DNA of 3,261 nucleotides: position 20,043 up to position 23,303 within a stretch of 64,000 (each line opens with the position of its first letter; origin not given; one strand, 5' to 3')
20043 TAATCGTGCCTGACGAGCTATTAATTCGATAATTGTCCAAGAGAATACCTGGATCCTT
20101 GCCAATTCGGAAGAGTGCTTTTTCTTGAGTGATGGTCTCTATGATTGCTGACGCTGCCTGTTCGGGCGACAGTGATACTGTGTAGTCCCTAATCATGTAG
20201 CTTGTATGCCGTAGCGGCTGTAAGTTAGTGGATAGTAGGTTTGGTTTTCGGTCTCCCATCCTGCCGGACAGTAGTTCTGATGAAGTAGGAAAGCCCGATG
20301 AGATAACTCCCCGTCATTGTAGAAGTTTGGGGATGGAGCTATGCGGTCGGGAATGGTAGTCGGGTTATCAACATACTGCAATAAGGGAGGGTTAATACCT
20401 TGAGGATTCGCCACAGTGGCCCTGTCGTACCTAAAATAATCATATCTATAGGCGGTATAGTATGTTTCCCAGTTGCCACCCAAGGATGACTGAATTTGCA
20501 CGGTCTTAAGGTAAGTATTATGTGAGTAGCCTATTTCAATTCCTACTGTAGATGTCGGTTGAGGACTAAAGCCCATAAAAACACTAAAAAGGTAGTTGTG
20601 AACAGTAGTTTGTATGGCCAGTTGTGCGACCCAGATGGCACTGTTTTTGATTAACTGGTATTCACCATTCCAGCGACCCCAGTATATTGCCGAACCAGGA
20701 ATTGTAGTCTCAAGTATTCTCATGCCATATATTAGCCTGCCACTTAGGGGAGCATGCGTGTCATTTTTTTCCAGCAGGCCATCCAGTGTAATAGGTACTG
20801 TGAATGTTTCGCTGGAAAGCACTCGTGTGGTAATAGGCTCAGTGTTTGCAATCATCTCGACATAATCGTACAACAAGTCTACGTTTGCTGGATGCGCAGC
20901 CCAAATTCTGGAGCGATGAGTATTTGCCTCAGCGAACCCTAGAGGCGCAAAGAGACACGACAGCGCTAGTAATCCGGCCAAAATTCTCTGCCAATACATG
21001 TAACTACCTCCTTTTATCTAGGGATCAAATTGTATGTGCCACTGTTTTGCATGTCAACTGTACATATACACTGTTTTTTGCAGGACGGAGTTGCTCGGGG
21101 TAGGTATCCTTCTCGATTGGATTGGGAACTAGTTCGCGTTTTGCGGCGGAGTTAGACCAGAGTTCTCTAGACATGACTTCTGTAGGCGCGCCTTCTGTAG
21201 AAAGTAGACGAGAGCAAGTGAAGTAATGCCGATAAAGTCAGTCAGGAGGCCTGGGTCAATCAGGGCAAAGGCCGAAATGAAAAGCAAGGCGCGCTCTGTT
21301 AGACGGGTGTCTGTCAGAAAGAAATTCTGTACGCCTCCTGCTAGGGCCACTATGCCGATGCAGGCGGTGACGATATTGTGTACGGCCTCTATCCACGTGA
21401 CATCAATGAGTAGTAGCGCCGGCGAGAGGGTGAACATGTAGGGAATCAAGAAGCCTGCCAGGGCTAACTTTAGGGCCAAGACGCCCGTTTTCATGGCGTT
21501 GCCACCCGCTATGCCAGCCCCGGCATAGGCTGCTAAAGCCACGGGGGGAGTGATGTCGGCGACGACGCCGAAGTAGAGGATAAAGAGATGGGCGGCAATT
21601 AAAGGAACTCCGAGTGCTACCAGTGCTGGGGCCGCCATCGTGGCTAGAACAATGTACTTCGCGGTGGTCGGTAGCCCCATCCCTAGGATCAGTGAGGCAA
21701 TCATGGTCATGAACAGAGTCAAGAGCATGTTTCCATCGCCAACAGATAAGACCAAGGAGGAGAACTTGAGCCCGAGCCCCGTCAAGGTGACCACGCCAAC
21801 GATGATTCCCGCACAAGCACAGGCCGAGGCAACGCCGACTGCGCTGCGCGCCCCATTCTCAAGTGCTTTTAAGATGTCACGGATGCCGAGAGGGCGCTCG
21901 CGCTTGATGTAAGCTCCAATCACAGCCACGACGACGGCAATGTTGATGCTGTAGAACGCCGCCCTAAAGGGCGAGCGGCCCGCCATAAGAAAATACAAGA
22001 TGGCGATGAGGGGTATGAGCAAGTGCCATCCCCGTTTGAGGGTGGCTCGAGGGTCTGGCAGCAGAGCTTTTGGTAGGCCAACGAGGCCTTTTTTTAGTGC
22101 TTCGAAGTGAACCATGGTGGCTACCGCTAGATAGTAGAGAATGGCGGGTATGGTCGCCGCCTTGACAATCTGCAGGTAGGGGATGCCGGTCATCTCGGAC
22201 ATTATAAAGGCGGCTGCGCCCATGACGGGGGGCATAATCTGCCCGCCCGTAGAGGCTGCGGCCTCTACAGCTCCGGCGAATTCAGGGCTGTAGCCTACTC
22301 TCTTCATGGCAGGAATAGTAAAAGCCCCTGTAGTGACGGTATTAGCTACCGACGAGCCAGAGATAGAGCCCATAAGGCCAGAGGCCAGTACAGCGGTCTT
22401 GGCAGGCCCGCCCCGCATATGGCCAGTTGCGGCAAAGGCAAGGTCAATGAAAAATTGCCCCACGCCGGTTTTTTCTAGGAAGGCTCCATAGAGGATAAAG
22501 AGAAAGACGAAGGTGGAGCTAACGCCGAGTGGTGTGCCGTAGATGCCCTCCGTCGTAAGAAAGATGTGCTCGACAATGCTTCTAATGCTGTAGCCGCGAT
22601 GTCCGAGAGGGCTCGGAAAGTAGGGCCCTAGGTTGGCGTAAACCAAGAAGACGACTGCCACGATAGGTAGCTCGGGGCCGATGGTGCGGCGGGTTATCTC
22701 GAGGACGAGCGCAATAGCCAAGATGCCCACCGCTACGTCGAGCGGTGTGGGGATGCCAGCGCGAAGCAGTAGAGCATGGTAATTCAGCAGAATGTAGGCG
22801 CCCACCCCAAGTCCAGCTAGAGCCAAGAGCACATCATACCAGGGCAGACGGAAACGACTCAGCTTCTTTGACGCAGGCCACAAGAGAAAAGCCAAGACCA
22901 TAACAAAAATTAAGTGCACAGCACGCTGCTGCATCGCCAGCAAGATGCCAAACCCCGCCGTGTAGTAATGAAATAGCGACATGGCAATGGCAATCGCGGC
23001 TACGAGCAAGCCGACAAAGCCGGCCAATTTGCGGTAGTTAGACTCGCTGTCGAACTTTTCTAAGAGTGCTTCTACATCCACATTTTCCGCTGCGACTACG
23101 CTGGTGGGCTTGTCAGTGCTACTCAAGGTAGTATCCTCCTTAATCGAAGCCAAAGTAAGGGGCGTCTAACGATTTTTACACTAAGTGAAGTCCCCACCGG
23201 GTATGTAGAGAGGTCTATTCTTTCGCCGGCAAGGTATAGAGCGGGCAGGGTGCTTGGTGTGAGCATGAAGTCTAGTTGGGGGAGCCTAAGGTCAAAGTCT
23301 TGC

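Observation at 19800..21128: Low-GC, translationally coupled two-gene cassette: Tyr/Trp/Asn-rich secreted protein + small partner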

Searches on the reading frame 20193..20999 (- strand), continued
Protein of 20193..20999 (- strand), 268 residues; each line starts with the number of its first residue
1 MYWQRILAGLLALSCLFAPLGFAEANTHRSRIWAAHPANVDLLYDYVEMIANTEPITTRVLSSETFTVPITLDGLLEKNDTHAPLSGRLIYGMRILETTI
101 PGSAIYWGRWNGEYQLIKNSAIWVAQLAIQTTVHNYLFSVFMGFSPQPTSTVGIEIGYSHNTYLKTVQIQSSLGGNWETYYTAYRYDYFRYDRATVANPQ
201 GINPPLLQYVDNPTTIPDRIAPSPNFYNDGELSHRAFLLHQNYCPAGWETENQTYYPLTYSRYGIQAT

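Call 80: search_protein_families(library=pfam, proteins=[L001:6216-7166:+, L001:7163-7657:+, L001:7644-9695:+], max_evalue=0.01)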
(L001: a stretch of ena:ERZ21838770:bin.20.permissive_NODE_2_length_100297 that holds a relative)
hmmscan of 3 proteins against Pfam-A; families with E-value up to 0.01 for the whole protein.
L001:6216-7166:+ (316 aa): 0 families

L001:7163-7657:+ (164 aa): 2 families
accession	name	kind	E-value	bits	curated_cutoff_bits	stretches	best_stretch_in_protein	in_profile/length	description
PF14947.12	HTH_45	-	0.00088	19.7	25.5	1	98-131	43-76/77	Winged helix-turn-helix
PF25213.1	HVO_A0261_N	-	0.007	16.7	35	0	96-134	46-84/86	HVO_A0261 N-terminal domain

L001:7644-9695:+ (683 aa): 0 families

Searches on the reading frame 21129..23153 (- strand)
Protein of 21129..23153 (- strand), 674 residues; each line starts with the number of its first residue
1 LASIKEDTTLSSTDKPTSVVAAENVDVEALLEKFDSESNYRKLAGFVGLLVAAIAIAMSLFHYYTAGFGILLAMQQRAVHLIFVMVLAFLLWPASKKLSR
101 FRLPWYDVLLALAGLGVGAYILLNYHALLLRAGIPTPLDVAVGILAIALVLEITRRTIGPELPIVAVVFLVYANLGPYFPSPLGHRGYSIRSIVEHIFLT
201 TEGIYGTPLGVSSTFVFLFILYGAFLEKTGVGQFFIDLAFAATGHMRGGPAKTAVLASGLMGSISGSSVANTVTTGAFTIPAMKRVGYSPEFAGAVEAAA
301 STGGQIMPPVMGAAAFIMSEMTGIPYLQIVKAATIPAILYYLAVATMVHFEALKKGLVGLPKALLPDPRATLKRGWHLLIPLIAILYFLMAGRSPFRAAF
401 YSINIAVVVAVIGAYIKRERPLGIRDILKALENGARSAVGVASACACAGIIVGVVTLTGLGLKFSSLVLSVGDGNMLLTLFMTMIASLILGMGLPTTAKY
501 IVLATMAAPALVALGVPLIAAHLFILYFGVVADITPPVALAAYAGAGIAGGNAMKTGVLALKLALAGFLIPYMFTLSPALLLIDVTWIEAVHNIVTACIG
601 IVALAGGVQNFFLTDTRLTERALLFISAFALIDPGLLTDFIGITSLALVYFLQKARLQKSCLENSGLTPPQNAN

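Call 4: search_protein_families(library=pfam, proteins=[window:21129-23153:-], max_evalue=1)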
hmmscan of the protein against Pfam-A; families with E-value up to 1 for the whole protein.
window:21129-23153:- (674 aa): 2 families
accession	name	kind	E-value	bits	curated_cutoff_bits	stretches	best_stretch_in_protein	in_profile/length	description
PF06808.19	DctM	-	5.6e-100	335.5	23.8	1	146-585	2-409/413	Tripartite ATP-independent periplasmic transporter, DctM component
PF11874.13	DUF3394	-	4.9e-07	30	28.2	1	594-641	5-52/181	Domain of unknown function (DUF3394)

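Call 41: find_related_loci(query=window:21129-23153:-, collection=genome_contigs, flank=8000)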
Query window:21129-23153:- (674 aa) in genome_contigs; peptide patterns used: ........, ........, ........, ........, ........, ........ (x = any residue, [..] = any of these).
600 stretches matched a pattern (row limit reached: there are more); 555 encode a relative of the query (tblastn E <= 1e-3); the best 80 are kept; 80 distinct loci.
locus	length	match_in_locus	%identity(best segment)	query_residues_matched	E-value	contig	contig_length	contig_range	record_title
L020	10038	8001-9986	71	1-665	0e+0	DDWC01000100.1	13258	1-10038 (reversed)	MAG TPA_asm: Firmicutes bacterium UBA2296 UBA2296_contig_45732, whole genome shotgun sequence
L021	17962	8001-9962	60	5-663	0e+0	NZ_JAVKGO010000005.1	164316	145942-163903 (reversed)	Serpentinicella sp. ANB-PHB4 NODE_5_length_164316_cov_103.643282, whole genome shotgun sequence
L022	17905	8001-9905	52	24-660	2e-177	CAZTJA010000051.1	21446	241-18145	MAG TPA_asm: uncultured Syntrophaceae bacterium isolate SRP242652_co2_187 genome assembly, contig: NODE_2754_length_2144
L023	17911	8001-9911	48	24-667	1e-177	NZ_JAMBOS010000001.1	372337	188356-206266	Halalkalibacter oceani strain P106 NODE_1_, whole genome shotgun sequence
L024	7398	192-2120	45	5-654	5e-177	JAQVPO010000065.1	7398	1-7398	MAG: Synergistaceae bacterium isolate STF1_205 NODE_35726_length_7398_cov_2.706505_Sandtown_F1, whole genome shotgun seq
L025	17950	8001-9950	47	12-671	2e-171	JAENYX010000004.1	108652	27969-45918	MAG: Clostridium thermobutyricum isolate BL5_bin.9 BL5_bin9_NODE_90_length_108652_cov_21.092839, whole genome shotgun se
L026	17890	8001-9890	46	16-643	2e-158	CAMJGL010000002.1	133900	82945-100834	MAG: uncultured Clostridia bacterium isolate SRR14812370_bin.32_metaWRAP_v1.3_MAG genome assembly, contig: ERZ12298802.9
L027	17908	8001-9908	44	21-658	3e-158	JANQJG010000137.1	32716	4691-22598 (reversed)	MAG: Rhodospirillales bacterium isolate PL25a_bin.107 k99_1862395, whole genome shotgun sequence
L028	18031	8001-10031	42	5-643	6e-154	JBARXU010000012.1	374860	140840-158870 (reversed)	MAG: Mesorhizobium sp. isolate MFD12220_ilm_asm_bin8 k127_43997, whole genome shotgun sequence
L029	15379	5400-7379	45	3-658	6e-153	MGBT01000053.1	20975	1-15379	MAG: Candidatus Rokubacteria bacterium GWA2_70_23 gwa2_scaffold_17635, whole genome shotgun sequence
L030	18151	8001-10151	41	5-643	8e-152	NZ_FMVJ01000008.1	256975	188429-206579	Microvirga guangxiensis strain CGMCC 1.7666, whole genome shotgun sequence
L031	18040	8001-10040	44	23-674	2e-151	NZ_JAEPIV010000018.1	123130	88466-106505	Azospirillum aestuarii strain YIM DDC1 Scaffold18, whole genome shotgun sequence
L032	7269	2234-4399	40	20-670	9e-152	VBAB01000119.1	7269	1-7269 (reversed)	MAG: Alphaproteobacteria bacterium isolate AP_23 14_0903_02_30cm_scaffold_13374, whole genome shotgun sequence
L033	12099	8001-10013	44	19-667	7e-151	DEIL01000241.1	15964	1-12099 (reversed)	MAG TPA_asm: Desulfobulbaceae bacterium UBA2775 UBA2775_contig_17804, whole genome shotgun sequence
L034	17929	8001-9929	45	23-642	9e-151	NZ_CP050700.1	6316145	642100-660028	Desulfopila sp. IMCC35008 chromosome, complete genome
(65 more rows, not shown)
